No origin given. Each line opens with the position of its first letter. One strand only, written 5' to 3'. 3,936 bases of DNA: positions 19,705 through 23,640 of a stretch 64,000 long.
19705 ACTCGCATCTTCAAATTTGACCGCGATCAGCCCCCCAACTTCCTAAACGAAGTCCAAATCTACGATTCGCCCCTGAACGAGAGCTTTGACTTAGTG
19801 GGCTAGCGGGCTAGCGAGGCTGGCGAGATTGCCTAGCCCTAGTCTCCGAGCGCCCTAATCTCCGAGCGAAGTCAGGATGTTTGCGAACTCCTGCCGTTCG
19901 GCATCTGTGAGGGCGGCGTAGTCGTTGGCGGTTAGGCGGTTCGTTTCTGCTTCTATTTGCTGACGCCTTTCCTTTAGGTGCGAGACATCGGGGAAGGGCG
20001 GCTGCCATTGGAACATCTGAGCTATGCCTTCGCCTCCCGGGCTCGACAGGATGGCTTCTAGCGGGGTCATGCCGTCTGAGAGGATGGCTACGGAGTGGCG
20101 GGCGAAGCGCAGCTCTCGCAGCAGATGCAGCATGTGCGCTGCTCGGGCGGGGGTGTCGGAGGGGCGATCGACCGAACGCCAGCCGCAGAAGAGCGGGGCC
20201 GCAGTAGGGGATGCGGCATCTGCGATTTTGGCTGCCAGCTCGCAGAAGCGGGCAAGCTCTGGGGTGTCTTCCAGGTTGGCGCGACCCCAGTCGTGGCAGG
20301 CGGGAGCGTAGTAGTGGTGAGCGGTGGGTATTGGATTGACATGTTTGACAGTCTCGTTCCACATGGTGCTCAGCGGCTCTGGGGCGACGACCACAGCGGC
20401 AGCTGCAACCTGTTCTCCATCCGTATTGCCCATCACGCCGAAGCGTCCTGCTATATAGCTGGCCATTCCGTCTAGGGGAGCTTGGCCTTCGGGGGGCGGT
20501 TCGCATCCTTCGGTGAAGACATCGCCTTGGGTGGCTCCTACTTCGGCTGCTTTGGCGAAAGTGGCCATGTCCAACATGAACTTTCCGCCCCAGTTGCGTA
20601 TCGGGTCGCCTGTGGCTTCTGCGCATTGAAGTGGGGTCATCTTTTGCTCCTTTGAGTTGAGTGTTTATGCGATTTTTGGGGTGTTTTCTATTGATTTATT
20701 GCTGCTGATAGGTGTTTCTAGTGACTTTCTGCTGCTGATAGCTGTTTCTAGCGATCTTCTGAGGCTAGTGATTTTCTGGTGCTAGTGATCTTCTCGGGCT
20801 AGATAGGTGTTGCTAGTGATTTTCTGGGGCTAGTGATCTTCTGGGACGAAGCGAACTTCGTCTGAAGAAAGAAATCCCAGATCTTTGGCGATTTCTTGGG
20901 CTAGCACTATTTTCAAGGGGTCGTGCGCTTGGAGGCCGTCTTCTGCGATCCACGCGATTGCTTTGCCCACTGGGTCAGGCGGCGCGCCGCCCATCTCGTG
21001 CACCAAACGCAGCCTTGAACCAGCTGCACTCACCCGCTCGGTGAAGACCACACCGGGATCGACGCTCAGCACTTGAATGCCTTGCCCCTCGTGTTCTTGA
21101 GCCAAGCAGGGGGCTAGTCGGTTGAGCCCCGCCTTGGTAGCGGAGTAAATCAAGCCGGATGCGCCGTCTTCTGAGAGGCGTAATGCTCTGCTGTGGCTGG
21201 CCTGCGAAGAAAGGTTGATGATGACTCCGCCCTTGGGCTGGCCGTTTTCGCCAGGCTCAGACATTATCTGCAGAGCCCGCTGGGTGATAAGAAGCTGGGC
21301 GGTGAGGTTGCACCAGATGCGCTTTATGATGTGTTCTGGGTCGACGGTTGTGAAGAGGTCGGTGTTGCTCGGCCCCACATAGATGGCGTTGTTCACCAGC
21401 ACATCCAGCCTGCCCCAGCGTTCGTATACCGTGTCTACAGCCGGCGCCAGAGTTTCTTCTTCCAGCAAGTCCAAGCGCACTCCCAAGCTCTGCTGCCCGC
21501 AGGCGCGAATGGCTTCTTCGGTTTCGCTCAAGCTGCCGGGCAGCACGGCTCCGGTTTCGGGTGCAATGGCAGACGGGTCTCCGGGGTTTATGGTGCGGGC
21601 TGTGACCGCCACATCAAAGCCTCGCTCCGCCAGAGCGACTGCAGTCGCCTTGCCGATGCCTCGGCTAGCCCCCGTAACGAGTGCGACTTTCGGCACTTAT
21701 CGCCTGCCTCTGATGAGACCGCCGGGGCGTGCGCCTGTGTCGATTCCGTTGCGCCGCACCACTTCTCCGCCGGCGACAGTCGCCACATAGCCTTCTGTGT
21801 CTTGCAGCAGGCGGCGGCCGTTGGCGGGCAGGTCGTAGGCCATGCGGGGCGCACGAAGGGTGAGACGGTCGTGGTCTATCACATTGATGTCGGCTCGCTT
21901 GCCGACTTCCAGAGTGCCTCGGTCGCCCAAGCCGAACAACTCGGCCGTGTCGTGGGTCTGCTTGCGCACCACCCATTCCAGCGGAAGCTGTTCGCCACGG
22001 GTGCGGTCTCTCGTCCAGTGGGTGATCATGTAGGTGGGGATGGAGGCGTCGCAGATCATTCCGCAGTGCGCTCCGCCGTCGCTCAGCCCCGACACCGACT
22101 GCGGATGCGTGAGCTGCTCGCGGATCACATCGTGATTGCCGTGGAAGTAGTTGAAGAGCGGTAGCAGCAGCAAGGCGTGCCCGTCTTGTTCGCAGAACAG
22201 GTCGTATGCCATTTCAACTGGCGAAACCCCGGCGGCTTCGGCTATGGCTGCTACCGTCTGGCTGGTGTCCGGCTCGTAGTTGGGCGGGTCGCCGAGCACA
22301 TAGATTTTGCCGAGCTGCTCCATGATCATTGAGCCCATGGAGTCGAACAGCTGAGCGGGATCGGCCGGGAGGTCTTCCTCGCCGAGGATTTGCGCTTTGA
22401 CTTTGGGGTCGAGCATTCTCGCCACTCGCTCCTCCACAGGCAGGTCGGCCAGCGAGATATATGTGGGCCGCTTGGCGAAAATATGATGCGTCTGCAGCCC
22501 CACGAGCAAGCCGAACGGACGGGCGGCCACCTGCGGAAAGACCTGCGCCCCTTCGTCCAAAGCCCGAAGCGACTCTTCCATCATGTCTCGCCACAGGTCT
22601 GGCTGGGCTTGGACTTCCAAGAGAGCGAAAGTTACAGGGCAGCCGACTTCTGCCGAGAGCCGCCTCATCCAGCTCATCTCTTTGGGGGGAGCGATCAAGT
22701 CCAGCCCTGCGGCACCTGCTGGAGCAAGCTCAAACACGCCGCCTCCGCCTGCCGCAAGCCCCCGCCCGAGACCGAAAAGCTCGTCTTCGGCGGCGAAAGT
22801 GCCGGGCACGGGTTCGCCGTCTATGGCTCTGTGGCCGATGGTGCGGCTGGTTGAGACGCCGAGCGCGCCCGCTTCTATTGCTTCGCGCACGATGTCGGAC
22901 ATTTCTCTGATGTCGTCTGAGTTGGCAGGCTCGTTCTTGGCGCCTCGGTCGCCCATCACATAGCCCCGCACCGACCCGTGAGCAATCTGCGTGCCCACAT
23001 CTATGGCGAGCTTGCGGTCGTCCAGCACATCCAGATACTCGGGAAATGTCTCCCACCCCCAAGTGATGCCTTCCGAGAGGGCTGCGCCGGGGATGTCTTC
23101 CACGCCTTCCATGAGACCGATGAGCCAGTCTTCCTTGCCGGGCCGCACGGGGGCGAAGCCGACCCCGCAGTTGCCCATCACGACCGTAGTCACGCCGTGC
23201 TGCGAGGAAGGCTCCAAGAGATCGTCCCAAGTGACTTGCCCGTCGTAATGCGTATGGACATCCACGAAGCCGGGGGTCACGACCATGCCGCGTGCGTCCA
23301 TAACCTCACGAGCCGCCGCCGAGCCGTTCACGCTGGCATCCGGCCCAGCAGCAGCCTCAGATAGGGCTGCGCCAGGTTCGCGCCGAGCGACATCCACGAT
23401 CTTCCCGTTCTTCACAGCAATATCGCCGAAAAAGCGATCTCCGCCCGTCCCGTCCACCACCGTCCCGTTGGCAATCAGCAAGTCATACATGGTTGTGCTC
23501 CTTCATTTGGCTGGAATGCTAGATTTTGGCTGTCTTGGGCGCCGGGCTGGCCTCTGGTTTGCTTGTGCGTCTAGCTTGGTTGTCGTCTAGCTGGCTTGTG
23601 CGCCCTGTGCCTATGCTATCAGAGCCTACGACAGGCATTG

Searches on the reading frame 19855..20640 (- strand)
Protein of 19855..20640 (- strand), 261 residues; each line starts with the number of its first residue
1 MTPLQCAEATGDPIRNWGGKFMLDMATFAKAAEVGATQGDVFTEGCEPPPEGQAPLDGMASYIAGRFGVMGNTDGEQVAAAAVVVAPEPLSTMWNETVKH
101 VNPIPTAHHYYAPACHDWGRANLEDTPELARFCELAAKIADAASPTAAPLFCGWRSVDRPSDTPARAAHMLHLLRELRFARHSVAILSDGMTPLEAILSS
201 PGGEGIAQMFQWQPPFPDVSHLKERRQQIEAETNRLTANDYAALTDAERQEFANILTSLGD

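Call 63: search_protein_families(library=pfam, proteins=[window:19855-20640:-], max_evalue=0.001)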
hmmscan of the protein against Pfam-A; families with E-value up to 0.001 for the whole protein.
window:19855-20640:- (261 aa): 1 family
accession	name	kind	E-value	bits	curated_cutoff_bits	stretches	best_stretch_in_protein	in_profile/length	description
PF21863.2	HTH_67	-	2.6e-27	96.5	27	1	57-204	31-180/268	Helix-turn-helix family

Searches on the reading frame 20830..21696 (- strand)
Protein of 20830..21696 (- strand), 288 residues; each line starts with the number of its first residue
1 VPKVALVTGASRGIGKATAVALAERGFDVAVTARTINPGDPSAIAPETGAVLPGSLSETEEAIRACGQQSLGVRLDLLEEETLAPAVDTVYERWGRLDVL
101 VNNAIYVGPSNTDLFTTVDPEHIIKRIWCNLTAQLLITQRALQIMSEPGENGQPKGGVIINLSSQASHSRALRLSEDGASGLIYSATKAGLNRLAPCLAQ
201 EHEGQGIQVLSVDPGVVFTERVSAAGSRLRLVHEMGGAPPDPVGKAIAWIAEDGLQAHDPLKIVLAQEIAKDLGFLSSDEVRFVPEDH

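Call 63: search_protein_families(library=pfam, proteins=[window:20830-21696:-], max_evalue=0.001)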
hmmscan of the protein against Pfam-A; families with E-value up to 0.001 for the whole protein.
window:20830-21696:- (288 aa): 2 families
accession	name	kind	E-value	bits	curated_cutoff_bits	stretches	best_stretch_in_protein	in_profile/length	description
PF00106.31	adh_short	-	3e-35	121.9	26.6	1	3-223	1-188/195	short chain dehydrogenase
PF13561.12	adh_short_C2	-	1.9e-25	90.3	27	1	58-253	35-219/236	Enoyl-(Acyl carrier protein) reductase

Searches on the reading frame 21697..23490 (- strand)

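Call 63: search_protein_families(library=pfam, proteins=[window:21697-23490:-], max_evalue=0.001)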
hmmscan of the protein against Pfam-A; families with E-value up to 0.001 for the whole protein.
window:21697-23490:- (597 aa): 2 families
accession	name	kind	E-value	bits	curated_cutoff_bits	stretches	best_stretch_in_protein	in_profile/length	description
PF07969.17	Amidohydro_3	-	7e-57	194.4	29.7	1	62-578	1-471/472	Amidohydrolase family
PF01979.26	Amidohydro_1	-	2.2e-10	40.7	25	1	488-548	272-324/345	Amidohydrolase family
